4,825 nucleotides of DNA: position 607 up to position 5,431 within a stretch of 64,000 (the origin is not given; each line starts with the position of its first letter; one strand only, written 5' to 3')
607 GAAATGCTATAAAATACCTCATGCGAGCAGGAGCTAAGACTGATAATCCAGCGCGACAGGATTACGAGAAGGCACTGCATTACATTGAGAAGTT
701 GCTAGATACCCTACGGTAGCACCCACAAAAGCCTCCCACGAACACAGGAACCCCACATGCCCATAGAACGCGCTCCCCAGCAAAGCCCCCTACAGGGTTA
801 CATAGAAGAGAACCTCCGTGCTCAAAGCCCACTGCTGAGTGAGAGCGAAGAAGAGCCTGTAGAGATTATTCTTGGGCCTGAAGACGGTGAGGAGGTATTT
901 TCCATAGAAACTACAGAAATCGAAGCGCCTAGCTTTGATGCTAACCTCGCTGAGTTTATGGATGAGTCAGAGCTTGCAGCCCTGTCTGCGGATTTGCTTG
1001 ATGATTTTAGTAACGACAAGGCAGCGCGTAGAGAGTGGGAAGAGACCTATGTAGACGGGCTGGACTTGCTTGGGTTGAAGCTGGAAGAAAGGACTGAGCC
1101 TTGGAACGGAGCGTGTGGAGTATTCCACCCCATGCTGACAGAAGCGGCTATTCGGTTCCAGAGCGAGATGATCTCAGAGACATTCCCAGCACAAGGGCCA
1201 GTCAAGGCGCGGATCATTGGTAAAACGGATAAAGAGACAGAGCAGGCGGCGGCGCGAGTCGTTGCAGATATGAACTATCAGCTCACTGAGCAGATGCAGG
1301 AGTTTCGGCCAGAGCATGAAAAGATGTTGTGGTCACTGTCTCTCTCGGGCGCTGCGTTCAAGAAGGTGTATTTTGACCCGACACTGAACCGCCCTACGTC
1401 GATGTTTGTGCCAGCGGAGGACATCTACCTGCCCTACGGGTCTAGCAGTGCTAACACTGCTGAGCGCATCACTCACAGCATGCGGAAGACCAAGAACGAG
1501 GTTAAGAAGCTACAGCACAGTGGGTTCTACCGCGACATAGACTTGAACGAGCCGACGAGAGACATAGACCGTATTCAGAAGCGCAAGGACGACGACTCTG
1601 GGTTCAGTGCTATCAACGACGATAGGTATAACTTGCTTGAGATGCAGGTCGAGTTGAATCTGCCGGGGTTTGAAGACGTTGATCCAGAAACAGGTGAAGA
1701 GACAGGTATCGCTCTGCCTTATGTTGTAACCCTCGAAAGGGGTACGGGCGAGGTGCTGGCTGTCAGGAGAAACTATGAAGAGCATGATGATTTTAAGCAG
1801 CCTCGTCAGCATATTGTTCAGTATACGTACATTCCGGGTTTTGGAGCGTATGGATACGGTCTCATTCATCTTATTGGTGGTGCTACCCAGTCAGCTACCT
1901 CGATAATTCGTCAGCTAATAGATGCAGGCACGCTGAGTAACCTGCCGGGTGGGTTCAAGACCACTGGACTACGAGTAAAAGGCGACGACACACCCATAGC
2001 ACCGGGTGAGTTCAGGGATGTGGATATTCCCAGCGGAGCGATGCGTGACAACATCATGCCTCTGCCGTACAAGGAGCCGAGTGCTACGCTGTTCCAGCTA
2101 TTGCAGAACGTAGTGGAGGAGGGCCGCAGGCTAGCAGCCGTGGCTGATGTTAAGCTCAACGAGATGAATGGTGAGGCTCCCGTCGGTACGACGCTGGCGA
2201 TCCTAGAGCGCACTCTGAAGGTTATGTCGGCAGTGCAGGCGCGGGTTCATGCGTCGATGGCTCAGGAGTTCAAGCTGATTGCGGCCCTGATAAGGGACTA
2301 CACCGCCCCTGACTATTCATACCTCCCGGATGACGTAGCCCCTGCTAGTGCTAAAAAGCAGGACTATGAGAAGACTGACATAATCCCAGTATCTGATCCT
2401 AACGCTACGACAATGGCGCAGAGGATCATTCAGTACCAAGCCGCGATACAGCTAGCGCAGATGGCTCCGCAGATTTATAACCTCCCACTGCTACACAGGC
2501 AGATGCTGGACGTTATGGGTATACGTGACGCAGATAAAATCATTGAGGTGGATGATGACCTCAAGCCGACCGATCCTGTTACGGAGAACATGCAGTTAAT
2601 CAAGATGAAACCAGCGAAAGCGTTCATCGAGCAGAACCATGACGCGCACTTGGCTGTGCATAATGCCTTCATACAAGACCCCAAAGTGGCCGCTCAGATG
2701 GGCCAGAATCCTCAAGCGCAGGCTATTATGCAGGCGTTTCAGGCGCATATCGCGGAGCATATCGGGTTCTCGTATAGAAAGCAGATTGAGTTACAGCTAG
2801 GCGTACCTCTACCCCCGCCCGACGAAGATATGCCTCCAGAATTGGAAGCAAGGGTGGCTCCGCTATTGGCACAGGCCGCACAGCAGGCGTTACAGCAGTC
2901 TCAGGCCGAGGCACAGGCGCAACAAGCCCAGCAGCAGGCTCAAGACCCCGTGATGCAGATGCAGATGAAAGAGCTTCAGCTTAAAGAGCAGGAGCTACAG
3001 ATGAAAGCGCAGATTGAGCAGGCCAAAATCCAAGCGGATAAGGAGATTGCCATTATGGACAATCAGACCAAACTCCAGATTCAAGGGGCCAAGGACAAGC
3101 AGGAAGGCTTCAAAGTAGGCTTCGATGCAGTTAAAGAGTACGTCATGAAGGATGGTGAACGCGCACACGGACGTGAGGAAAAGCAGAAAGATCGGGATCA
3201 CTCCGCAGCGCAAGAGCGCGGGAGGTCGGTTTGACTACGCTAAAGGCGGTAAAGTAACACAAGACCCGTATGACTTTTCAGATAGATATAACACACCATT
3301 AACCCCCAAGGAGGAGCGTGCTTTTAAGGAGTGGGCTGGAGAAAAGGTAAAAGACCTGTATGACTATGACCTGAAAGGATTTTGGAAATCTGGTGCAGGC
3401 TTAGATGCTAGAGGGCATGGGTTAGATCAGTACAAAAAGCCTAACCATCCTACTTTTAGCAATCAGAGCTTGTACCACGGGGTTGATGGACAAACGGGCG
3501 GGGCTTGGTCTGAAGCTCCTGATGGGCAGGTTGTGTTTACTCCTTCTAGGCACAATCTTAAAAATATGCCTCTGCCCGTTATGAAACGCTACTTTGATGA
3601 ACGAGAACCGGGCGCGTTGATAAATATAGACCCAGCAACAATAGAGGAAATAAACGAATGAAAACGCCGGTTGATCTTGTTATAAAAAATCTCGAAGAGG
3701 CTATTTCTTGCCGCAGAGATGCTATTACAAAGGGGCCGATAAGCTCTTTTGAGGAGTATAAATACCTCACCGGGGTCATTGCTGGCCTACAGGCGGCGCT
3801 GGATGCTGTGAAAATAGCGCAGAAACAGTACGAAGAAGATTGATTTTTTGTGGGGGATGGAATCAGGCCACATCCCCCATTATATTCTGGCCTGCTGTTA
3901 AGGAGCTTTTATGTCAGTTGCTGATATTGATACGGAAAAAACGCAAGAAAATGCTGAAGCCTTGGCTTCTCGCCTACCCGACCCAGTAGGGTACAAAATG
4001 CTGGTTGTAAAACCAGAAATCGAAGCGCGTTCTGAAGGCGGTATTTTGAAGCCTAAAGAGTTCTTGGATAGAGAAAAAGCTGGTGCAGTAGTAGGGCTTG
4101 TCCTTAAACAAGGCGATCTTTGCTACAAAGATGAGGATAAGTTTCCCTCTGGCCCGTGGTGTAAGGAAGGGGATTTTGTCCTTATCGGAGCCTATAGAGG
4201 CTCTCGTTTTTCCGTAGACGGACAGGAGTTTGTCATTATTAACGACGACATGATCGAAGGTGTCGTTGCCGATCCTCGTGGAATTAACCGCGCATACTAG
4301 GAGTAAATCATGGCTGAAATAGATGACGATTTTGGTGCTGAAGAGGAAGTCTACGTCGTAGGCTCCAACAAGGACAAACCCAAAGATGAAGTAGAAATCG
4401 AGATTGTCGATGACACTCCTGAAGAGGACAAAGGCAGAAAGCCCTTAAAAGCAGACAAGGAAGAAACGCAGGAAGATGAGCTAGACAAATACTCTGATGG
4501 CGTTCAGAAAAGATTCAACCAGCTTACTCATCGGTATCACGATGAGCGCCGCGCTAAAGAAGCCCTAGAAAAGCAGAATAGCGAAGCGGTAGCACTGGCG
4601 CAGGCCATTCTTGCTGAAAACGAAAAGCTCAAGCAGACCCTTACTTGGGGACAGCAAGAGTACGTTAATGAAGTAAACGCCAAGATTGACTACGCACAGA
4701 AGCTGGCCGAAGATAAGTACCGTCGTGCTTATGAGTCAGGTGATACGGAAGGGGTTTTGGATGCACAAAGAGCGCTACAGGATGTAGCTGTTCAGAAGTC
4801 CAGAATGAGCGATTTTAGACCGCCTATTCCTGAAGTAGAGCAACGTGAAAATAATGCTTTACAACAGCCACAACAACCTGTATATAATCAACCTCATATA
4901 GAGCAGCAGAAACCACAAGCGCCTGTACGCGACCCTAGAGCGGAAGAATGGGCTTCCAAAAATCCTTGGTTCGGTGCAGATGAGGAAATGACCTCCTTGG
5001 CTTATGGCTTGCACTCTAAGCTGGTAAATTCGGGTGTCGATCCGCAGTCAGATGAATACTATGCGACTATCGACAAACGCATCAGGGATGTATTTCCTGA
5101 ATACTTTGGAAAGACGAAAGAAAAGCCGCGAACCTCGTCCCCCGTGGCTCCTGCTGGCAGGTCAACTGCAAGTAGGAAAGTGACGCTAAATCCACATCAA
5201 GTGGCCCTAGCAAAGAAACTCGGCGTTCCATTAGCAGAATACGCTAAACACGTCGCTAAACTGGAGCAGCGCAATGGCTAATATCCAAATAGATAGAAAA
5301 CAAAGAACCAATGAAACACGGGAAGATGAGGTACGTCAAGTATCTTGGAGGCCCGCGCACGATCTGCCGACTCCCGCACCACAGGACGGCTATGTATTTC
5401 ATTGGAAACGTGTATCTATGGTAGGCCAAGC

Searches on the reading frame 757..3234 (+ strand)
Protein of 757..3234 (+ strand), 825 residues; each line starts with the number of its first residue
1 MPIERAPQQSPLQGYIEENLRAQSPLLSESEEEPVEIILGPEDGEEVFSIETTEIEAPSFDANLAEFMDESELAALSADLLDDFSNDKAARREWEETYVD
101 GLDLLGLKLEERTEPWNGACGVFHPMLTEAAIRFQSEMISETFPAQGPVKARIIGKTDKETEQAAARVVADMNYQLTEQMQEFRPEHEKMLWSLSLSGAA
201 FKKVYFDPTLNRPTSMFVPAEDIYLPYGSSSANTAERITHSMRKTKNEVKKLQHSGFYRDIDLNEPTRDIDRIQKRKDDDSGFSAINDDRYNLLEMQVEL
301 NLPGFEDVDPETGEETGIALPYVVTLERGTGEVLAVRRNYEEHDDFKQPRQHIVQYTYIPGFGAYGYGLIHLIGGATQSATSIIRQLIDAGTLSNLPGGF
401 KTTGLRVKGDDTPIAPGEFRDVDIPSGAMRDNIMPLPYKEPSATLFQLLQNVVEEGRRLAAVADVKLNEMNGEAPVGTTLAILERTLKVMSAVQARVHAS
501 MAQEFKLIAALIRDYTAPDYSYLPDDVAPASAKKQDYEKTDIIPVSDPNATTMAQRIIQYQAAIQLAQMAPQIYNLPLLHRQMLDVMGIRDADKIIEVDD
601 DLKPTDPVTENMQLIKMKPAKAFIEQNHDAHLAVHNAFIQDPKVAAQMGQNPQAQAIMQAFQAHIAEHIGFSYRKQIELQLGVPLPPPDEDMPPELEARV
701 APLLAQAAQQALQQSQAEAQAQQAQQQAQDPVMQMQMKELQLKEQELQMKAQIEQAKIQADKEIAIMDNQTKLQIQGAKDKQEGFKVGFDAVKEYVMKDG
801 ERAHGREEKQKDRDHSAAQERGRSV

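Call 7: search_protein_families(library=phrogs, proteins=[window:757-3234:+])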
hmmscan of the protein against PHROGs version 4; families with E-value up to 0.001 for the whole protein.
window:757-3234:+ (825 aa): 2 families
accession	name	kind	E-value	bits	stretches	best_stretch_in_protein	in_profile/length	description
phrog_1216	-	head and packaging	4.6e-27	95.9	1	89-654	123-648/714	portal protein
phrog_332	-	connector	2e-08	34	1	77-622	11-535/560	head-tail adaptor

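Call 8: search_protein_families(library=pfam, proteins=[window:757-3234:+])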
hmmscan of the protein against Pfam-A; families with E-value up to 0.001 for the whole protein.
window:757-3234:+ (825 aa): 0 families

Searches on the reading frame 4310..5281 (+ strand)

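Call 64: search_protein_families(library=phrogs, proteins=[window:4310-5281:+], max_evalue=0.001)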
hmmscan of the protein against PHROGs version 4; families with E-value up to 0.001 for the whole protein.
window:4310-5281:+ (323 aa): 1 family
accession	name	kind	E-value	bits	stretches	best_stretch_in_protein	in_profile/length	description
phrog_28737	-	unknown function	9.9e-55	187.4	1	23-315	53-335/341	-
